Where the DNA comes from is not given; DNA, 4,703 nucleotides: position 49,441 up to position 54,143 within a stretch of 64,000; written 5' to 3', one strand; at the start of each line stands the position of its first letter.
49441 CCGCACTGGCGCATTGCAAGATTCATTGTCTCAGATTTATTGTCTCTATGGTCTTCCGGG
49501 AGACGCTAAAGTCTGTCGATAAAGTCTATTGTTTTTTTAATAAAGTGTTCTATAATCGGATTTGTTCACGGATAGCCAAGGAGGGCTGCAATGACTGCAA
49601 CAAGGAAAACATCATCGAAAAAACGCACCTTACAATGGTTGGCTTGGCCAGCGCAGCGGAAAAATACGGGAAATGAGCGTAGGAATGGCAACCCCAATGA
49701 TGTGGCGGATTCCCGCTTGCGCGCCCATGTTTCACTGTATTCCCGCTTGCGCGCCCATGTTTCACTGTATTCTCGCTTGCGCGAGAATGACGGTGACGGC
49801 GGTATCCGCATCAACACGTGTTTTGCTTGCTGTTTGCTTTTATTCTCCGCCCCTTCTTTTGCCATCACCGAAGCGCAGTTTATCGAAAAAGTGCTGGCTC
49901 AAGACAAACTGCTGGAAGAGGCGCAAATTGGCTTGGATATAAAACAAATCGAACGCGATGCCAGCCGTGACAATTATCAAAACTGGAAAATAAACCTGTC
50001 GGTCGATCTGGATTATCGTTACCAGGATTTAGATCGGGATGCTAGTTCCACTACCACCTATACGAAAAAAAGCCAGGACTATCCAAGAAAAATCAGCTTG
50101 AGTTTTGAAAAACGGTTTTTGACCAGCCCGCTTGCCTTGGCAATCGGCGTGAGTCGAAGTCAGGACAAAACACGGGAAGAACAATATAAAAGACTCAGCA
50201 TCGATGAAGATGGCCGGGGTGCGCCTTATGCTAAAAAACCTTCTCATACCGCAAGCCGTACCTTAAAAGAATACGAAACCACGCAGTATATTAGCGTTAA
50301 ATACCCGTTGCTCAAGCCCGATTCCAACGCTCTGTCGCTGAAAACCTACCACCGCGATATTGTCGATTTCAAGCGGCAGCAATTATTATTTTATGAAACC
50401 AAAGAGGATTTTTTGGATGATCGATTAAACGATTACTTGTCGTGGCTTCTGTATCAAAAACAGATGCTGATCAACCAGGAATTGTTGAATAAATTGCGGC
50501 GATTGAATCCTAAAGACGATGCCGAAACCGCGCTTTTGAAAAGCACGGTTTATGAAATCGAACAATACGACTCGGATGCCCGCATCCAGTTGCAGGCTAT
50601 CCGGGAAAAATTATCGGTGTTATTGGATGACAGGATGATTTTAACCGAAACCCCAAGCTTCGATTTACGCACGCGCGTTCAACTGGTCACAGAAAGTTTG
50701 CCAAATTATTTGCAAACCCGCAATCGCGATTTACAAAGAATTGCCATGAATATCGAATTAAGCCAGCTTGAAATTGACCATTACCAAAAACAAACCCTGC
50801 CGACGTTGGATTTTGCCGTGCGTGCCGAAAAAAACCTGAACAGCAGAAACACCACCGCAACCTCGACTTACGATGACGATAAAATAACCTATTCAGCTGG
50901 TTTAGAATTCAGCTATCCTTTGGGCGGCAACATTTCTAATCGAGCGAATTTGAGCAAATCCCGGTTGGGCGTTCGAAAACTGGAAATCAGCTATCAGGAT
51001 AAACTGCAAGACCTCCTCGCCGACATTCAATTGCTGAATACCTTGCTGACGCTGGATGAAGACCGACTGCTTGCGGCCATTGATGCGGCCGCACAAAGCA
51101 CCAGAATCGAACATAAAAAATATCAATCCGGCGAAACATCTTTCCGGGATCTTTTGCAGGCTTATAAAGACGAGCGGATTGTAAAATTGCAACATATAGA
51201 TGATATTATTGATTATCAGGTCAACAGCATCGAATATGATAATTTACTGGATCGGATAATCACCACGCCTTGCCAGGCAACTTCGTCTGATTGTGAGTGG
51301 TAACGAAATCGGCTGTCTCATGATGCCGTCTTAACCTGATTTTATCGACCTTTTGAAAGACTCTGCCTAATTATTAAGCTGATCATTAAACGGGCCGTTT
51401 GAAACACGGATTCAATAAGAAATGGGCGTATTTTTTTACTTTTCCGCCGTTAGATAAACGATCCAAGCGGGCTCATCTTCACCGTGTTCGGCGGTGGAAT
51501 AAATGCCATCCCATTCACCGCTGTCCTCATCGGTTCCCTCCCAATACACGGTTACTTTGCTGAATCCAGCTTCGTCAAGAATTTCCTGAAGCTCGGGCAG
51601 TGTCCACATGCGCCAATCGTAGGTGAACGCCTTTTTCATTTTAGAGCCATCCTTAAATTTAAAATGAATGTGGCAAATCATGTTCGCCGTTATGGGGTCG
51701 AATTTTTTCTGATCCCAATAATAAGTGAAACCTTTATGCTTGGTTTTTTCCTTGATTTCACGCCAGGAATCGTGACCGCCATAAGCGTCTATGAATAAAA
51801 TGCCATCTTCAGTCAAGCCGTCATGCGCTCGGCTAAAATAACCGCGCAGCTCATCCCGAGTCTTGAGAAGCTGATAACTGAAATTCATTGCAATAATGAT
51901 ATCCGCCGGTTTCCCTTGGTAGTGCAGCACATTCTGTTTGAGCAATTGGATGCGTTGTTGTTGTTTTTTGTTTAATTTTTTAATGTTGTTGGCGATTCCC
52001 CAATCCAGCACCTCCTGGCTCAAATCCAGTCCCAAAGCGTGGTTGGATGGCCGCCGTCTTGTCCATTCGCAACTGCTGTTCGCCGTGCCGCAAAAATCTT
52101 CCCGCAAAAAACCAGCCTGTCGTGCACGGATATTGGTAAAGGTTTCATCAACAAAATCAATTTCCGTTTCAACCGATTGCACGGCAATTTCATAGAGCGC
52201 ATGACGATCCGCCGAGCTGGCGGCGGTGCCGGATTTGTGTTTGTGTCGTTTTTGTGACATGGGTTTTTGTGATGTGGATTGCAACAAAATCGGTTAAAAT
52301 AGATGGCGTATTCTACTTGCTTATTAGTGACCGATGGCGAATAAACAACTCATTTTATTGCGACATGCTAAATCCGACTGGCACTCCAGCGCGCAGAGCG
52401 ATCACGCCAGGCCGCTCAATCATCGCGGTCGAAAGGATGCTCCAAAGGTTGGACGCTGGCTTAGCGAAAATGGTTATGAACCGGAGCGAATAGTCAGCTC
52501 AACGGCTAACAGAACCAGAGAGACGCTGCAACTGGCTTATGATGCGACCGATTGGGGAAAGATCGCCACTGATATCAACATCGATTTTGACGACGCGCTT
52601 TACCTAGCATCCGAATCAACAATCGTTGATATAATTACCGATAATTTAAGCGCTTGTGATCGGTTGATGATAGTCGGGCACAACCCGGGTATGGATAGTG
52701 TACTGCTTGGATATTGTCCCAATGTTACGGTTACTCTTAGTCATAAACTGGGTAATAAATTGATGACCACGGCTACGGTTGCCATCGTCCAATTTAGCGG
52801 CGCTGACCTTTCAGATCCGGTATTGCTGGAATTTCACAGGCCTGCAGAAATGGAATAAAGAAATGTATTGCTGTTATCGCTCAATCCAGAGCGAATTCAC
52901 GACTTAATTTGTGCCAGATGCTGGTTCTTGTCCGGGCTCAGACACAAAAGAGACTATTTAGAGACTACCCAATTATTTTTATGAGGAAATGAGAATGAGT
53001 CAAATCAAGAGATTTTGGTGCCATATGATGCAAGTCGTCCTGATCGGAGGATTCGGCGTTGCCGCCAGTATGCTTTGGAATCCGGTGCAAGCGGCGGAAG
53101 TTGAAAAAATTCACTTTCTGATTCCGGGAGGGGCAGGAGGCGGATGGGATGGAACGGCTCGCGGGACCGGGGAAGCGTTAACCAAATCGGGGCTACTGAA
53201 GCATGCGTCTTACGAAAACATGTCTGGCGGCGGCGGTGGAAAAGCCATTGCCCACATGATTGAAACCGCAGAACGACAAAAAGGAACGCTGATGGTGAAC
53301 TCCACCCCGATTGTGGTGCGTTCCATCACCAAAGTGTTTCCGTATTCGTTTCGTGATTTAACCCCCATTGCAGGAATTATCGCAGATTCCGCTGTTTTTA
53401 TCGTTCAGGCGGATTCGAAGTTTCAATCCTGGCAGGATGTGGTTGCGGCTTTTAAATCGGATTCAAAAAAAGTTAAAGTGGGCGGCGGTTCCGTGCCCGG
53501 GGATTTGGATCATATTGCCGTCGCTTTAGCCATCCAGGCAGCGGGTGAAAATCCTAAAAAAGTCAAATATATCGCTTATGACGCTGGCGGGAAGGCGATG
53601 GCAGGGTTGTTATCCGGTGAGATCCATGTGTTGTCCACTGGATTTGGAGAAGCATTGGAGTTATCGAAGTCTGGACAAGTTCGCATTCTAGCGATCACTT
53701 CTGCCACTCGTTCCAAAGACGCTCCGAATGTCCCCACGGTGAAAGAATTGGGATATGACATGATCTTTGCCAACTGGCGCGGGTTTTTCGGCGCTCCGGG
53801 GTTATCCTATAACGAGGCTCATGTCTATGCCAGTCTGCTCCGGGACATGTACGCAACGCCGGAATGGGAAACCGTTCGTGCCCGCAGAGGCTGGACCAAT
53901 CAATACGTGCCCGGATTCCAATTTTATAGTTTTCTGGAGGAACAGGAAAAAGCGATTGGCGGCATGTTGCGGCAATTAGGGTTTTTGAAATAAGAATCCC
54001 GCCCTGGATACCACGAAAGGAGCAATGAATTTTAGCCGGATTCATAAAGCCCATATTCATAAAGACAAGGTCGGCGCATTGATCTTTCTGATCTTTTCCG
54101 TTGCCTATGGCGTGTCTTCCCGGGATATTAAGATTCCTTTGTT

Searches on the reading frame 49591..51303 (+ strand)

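Call 70: search_protein_families(library=pfam, proteins=[window:49591-51303:+], max_evalue=0.00001)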
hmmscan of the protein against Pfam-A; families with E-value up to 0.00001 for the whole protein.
window:49591-51303:+ (570 aa): 1 family
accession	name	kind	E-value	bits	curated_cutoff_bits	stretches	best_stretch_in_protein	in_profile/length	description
PF02321.23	OEP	-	1.7e-11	44.7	22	1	371-552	5-185/187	Outer membrane efflux protein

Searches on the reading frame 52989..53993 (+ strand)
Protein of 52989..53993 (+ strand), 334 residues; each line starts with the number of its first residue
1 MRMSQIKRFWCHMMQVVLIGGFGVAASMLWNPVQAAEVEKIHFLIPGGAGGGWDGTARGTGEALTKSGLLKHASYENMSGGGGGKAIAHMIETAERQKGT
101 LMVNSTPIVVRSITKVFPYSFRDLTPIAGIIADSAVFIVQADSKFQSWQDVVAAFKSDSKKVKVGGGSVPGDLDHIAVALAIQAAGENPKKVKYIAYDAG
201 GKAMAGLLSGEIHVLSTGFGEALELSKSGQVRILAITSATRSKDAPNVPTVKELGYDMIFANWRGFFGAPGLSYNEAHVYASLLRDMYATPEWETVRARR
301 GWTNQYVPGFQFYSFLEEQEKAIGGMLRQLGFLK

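Call 70: search_protein_families(library=pfam, proteins=[window:52989-53993:+], max_evalue=0.00001)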
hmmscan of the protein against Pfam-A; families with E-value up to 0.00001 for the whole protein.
window:52989-53993:+ (334 aa): 1 family
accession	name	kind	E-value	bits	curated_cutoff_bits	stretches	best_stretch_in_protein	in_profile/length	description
PF03401.19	TctC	-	1.8e-19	70.8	27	1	76-330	20-272/274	Tripartite tricarboxylate transporter family receptor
